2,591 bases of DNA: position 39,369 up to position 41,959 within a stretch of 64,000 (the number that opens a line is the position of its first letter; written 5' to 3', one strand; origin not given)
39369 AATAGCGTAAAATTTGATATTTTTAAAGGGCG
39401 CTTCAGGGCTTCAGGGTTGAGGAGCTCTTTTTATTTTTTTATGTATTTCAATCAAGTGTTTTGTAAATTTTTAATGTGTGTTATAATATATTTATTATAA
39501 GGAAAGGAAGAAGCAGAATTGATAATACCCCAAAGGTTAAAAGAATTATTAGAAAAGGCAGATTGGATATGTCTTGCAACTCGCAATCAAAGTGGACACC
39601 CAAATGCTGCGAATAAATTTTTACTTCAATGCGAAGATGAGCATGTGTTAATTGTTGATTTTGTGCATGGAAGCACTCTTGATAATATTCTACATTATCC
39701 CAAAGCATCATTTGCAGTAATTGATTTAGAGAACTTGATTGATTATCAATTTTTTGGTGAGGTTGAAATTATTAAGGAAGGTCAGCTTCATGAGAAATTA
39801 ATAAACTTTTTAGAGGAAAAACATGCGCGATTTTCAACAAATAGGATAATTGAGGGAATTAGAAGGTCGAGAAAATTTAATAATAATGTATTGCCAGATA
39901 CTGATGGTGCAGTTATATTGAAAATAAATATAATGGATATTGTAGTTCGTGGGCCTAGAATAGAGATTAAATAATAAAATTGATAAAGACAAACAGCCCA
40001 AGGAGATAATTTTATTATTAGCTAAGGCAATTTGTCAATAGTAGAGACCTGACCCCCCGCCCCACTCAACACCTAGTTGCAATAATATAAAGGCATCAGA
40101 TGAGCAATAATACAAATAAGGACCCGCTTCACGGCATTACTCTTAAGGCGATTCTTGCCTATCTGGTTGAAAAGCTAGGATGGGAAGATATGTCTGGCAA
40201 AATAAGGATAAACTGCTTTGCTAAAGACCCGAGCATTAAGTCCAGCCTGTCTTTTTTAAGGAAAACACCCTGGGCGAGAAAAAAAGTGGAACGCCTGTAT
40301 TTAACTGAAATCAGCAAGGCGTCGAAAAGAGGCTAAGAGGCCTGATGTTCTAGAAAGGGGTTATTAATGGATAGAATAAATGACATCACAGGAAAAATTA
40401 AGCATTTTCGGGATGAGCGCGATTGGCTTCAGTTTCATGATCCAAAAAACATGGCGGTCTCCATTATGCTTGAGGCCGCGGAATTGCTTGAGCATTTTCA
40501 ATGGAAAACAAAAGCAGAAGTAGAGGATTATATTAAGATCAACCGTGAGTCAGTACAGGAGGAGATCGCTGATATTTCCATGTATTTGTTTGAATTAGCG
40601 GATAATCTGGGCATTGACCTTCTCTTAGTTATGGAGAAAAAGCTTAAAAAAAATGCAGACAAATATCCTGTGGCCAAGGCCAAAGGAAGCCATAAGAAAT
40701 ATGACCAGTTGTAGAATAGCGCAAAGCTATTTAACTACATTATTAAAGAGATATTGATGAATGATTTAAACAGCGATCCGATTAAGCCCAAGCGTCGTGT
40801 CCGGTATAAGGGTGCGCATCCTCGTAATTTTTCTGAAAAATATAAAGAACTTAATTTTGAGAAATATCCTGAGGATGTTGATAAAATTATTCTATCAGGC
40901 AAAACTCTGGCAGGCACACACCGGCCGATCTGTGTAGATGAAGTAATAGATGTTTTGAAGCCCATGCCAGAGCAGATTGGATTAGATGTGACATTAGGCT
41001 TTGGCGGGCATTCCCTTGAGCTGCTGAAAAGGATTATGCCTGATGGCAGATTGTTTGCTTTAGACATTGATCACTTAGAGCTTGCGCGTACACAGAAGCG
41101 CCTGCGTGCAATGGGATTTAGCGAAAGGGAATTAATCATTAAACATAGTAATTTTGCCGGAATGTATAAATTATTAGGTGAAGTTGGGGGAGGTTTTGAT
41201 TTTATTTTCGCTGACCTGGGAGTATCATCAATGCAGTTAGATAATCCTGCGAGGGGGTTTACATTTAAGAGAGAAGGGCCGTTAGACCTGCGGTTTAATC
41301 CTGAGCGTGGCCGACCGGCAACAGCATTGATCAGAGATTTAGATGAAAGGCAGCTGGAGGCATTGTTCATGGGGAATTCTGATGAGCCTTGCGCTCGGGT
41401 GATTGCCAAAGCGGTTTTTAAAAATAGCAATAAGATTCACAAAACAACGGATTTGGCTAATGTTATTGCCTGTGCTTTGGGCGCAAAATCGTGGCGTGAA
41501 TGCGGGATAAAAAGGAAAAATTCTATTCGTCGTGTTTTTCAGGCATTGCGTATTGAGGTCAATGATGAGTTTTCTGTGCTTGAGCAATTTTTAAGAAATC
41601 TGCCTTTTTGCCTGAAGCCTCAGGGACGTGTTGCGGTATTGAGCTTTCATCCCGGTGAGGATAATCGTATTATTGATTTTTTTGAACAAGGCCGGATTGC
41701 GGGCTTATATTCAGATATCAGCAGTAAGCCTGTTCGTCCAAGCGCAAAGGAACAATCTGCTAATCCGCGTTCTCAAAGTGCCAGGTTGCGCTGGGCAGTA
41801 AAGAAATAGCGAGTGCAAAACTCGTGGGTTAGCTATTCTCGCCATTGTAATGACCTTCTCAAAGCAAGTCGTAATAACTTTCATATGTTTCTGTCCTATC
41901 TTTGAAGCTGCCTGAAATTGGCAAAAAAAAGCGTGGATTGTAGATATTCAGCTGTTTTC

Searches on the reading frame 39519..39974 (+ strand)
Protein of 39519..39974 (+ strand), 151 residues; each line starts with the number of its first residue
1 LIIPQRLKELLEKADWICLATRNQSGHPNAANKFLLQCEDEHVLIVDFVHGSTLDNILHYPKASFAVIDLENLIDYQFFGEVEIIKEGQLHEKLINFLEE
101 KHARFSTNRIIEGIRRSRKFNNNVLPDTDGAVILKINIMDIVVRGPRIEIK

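Call 5: search_protein_families(library=pfam, proteins=[window:39519-39974:+], max_evalue=0.01)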
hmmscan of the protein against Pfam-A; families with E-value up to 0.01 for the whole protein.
window:39519-39974:+ (151 aa): 1 family
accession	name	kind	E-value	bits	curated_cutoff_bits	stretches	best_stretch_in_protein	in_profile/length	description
PF01243.27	PNPOx_N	-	6.5e-11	43.1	28.1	1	4-102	2-93/120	Pyridoxamine 5'-phosphate oxidase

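Call 6: search_protein_families(library=ncbifam, proteins=[window:39519-39974:+], max_evalue=0.01)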
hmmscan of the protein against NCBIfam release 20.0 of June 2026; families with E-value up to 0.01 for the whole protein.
window:39519-39974:+ (151 aa): 0 families

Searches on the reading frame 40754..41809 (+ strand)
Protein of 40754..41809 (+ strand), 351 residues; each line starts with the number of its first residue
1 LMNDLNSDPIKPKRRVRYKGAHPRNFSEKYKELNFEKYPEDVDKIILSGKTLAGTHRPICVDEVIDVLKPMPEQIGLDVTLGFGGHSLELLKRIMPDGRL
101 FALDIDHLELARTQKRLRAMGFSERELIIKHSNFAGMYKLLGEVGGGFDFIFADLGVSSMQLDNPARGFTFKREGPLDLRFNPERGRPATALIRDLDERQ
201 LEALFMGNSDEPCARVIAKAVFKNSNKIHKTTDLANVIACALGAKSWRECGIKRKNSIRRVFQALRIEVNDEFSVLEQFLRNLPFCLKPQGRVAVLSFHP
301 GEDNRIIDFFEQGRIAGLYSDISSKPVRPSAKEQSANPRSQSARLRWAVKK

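Call 5: search_protein_families(library=pfam, proteins=[window:40754-41809:+], max_evalue=0.01)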
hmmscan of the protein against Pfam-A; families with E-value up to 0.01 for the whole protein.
window:40754-41809:+ (351 aa): 2 families
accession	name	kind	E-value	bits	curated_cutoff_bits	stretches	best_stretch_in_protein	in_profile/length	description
PF01795.25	Methyltransf_5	-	1.1e-66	225.8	27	1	55-350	3-308/309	MraW methylase family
PF13649.12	Methyltransf_25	-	0.0049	18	27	0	77-128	2-49/97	Methyltransferase domain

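Call 6: search_protein_families(library=ncbifam, proteins=[window:40754-41809:+], max_evalue=0.01)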
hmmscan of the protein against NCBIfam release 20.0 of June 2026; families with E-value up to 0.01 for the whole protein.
window:40754-41809:+ (351 aa): 3 families
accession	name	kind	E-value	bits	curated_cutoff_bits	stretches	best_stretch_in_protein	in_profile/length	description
TIGR00006.1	TIGR00006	equivalog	4e-63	213.7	154.3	1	55-350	6-309/310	16S rRNA (cytosine(1402)-N(4))-methyltransferase RsmH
NF053511.1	tRNA_U34_MnmM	equivalog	0.00011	21.8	135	1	72-131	17-76/183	tRNA 5-(aminomethyl)-2-thiouridylate-methyltransferase MnmM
TIGR02469.1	CbiT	equivalog_domain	0.0072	16.6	78.3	0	64-130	11-76/124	precorrin-6Y C5,15-methyltransferase (decarboxylating) subunit CbiT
